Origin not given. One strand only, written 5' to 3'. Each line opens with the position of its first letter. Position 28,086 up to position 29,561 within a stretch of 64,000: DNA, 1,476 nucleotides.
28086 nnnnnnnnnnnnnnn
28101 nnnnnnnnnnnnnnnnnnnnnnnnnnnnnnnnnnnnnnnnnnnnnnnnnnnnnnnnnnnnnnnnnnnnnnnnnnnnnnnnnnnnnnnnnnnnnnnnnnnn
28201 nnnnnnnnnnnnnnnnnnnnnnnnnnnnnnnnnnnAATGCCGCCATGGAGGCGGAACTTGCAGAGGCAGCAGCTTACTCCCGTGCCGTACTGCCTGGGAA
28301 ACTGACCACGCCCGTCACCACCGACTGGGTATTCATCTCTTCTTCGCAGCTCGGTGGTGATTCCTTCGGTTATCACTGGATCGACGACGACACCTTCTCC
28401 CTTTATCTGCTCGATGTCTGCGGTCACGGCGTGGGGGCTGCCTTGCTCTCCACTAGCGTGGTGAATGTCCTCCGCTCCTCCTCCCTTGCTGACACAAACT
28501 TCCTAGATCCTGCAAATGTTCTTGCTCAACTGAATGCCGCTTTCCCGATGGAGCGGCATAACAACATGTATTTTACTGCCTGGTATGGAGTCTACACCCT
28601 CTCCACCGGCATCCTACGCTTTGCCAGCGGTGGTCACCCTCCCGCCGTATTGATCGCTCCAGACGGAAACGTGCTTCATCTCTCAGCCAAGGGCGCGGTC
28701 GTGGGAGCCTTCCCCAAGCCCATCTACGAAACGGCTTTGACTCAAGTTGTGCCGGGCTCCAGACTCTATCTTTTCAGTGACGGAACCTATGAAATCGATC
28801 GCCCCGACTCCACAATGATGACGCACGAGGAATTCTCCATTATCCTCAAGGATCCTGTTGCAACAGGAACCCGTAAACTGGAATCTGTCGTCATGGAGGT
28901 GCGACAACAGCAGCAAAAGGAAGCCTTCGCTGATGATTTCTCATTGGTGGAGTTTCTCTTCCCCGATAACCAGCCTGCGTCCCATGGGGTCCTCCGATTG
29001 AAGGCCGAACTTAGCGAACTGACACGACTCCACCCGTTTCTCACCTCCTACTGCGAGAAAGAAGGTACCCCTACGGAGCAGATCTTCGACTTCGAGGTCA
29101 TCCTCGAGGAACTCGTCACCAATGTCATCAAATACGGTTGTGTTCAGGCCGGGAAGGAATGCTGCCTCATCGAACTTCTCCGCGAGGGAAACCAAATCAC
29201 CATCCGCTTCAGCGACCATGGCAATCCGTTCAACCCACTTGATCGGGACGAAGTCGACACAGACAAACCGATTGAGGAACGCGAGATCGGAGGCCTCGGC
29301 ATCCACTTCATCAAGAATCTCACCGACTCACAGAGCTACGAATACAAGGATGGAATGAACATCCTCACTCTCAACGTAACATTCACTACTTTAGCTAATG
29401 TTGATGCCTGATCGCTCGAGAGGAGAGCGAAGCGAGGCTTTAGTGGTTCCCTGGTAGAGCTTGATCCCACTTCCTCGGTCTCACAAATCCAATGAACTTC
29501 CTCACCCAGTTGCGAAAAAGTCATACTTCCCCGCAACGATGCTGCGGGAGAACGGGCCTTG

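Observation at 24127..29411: Partner-switching locus built from two tandem Cache-HAMP-PP2C sensor paralogs flanking a STAS gene, one fused to its own RsbW-like kinase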

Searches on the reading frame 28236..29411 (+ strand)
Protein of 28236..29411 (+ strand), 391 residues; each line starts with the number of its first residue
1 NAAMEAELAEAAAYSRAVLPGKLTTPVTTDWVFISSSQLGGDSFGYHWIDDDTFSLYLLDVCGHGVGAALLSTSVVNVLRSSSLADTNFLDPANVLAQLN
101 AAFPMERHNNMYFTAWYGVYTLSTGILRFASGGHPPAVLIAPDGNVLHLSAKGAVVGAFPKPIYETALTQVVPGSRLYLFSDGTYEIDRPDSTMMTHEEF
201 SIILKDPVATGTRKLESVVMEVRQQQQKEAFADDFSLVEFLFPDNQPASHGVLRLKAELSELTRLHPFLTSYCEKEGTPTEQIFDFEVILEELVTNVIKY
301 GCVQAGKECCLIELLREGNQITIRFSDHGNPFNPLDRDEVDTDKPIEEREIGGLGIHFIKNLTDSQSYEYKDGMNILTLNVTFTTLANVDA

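Call 64: search_protein_representatives(protein=window:28236-29411:+)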
Query: 391 residues. Proteins with E-value up to 0.001 (for the whole library): 57845; up to 1e-10: 15258; up to 1e-30: 1182. The best 150 are listed.
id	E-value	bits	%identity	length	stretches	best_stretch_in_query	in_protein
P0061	8.4e-129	446.1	56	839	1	1-383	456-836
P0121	8.0e-117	406.6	52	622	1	4-380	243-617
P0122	3.3e-114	398.0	59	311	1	75-380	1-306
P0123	4.8e-84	298.8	52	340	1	27-313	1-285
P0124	1.1e-83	297.6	43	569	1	2-384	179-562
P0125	3.0e-81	289.6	42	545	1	4-384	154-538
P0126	2.3e-80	286.7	43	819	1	2-381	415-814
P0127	7.4e-80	285.0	57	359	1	4-240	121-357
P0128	5.2e-79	282.2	40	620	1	4-379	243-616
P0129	1.7e-73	264.0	40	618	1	4-380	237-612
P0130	1.3e-70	254.6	51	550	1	4-242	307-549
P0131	4.8e-69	249.4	53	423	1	4-239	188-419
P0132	1.6e-68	247.6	49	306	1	5-243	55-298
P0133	2.0e-68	247.3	53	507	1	4-242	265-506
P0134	3.0e-68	246.8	51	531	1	2-240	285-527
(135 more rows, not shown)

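Call 65: search_protein_families(library=pfam, proteins=[P0121, P0124, P0125, P0126, P0128, P0129], max_evalue=0.001)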
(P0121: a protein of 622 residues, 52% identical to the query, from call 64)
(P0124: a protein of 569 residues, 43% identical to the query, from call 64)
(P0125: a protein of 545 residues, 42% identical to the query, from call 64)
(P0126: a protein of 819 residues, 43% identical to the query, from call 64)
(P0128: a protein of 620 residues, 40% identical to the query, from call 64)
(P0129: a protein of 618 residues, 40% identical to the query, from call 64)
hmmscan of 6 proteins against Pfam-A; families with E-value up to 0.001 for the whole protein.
P0121 (622 aa): 4 families
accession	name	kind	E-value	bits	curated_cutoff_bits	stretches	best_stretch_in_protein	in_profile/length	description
PF07228.17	SpoIIE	-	8.1e-39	134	25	1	291-479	3-191/192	Stage II sporulation protein E (SpoIIE)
PF00072.30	Response_reg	-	5.8e-20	72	30.2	1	105-215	1-109/111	Response regulator receiver domain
PF13581.12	HATPase_c_2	-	9.4e-17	61.6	27.4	1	497-617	6-126/127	Histidine kinase-like ATPase domain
PF02518.31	HATPase_c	-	0.00067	20.5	26.4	0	519-601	2-85/111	Histidine kinase-, DNA gyrase B-, and HSP90-like ATPase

P0124 (569 aa): 4 families
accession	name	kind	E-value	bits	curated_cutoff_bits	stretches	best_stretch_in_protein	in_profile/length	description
PF07228.17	SpoIIE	-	5.8e-37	127.9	25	1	228-421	1-189/192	Stage II sporulation protein E (SpoIIE)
PF13581.12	HATPase_c_2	-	2.8e-21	76.3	27.4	1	438-559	7-127/127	Histidine kinase-like ATPase domain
PF00072.30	Response_reg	-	1.4e-18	67.5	30.2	1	42-154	1-110/111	Response regulator receiver domain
PF02518.31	HATPase_c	-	0.0006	20.7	26.4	0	462-539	5-82/111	Histidine kinase-, DNA gyrase B-, and HSP90-like ATPase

P0125 (545 aa): 2 families
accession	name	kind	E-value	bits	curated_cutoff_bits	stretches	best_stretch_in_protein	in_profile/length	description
PF07228.17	SpoIIE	-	6.4e-35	121.3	25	1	201-393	1-191/192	Stage II sporulation protein E (SpoIIE)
PF13581.12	HATPase_c_2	-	6.7e-16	58.9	27.4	1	408-533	2-125/127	Histidine kinase-like ATPase domain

P0126 (819 aa): 6 families
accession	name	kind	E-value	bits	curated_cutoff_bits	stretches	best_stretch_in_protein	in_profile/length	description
PF07228.17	SpoIIE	-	1.1e-37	130.3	25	1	463-658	1-191/192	Stage II sporulation protein E (SpoIIE)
PF13581.12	HATPase_c_2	-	3.3e-22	79.3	27.4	1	692-813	5-126/127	Histidine kinase-like ATPase domain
PF00672.30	HAMP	-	4.8e-15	56.1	25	1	325-378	1-51/53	HAMP domain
PF02743.24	dCache_1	-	9.8e-13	48.6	45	1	148-284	99-233/240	Cache domain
PF22673.2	MCP-like_PDC_1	-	1.9e-11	44.8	27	1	146-203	56-112/113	Methyl-accepting chemotaxis protein-like, first PDC sensor domain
PF02518.31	HATPase_c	-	4.5e-07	30.7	26.4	1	719-812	6-105/111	Histidine kinase-, DNA gyrase B-, and HSP90-like ATPase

P0128 (620 aa): 4 families
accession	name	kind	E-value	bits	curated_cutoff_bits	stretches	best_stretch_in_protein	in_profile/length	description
PF07228.17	SpoIIE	-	1.3e-37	130.1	25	1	290-483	1-191/192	Stage II sporulation protein E (SpoIIE)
PF00072.30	Response_reg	-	1e-29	103.4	30.2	1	105-216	1-110/111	Response regulator receiver domain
PF13581.12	HATPase_c_2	-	6.3e-23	81.6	27.4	1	496-617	5-126/127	Histidine kinase-like ATPase domain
PF00512.31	HisKA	-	1.1e-09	38.7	26.9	1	7-69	6-65/66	His Kinase A (phospho-acceptor) domain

P0129 (618 aa): 4 families
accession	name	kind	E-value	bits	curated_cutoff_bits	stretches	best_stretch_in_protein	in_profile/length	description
PF07228.17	SpoIIE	-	6.3e-40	137.6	25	1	285-474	2-188/192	Stage II sporulation protein E (SpoIIE)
PF13581.12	HATPase_c_2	-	4.1e-15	56.4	27.4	1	501-611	15-125/127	Histidine kinase-like ATPase domain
PF01590.32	GAF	-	6.9e-08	33.5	22.4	1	45-210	1-133/133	GAF domain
PF02518.31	HATPase_c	-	4.7e-06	27.4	26.4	1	520-597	8-85/111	Histidine kinase-, DNA gyrase B-, and HSP90-like ATPase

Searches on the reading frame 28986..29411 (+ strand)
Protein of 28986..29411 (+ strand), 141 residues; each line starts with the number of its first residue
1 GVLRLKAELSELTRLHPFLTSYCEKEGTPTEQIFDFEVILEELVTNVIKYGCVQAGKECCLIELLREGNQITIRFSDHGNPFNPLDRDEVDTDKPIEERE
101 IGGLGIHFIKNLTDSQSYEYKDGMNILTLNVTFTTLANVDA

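Call 52: search_protein_families(library=ncbifam, proteins=[window:28986-29411:+], max_evalue=0.01)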
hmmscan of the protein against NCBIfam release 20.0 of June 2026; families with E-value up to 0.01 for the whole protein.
window:28986-29411:+ (141 aa): 4 families
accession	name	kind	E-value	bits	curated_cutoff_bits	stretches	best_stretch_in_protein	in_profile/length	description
NF003144.0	PRK04069.1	equivalog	4.7e-09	35.8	145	1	7-127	16-138/161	anti-sigma B factor RsbW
TIGR01924.1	rsbW_low_gc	equivalog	8.9e-08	31.7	155.05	1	6-126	15-137/159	anti-sigma B factor RsbW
TIGR01925.2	spIIAB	equivalog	3.7e-06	26.9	135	1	27-117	29-119/137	anti-sigma F factor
NF041045.1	RsbA_anti_sig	subfamily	0.00046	19.5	210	1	10-114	189-284/303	anti-sigma factor RsbA family regulatory protein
